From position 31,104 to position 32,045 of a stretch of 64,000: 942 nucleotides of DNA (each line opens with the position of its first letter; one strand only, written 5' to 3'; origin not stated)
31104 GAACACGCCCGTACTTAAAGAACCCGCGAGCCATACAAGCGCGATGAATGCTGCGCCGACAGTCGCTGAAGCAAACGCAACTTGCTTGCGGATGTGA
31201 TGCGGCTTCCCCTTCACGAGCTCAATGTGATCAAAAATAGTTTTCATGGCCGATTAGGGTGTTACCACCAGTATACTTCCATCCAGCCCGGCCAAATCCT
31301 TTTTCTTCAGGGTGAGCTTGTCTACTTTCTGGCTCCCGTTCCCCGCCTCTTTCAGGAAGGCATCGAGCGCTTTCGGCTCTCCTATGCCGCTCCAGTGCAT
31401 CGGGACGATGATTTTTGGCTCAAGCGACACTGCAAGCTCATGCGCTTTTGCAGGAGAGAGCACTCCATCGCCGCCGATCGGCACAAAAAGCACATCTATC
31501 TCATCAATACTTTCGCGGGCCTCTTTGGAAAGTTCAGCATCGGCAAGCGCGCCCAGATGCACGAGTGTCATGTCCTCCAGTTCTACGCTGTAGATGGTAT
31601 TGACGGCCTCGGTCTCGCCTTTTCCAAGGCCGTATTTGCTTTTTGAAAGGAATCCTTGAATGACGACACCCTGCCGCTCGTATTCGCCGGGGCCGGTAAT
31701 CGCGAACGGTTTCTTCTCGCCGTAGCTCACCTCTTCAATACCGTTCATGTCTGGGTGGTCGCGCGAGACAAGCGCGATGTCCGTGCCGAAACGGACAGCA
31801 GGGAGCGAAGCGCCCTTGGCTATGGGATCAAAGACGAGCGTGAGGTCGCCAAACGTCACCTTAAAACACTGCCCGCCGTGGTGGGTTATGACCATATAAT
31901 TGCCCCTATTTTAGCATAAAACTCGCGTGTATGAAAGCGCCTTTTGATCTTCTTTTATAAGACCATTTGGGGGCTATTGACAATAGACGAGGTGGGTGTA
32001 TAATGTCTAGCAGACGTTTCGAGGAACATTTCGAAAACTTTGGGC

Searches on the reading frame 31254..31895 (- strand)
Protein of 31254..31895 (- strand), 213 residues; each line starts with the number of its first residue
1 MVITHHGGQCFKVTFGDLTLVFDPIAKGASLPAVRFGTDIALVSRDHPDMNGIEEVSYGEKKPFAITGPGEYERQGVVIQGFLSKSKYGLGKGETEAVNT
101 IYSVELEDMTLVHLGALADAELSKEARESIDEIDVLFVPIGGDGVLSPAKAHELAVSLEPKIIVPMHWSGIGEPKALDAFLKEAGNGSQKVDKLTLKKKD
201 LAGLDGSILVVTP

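Call 37: find_related_loci(query=window:31254-31895:-, collection=metagenome_contigs, flank=2500)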
Query window:31254-31895:- (213 aa) in metagenome_contigs; peptide patterns used: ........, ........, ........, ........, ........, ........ (x = any residue, [..] = any of these).
482 stretches matched a pattern; 342 encode a relative of the query (tblastn E <= 1e-3); the best 80 are kept; 80 distinct loci.
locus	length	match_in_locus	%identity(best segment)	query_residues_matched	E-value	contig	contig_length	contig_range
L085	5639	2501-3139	92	1-213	9e-131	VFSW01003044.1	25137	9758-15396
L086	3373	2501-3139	92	1-213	5e-132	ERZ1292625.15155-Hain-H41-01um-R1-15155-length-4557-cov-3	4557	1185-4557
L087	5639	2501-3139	90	1-213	3e-129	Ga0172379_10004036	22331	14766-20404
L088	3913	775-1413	89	1-213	4e-129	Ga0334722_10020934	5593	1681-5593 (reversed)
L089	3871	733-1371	88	1-213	6e-129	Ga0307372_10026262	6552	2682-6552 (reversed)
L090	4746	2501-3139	88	1-213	3e-128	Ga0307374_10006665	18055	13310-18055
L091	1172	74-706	89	1-211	1e-139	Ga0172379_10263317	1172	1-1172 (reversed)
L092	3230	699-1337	88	1-213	2e-131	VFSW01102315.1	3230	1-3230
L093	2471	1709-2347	88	1-213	5e-134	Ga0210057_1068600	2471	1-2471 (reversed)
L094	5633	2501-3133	90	1-211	3e-127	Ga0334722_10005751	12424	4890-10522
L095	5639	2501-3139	88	1-213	7e-127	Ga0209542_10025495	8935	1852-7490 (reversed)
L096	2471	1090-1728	87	1-213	4e-133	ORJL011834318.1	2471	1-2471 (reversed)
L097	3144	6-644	87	1-213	5e-130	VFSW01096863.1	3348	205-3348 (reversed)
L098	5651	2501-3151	89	1-213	1e-126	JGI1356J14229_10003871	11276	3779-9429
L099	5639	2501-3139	87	1-213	5e-126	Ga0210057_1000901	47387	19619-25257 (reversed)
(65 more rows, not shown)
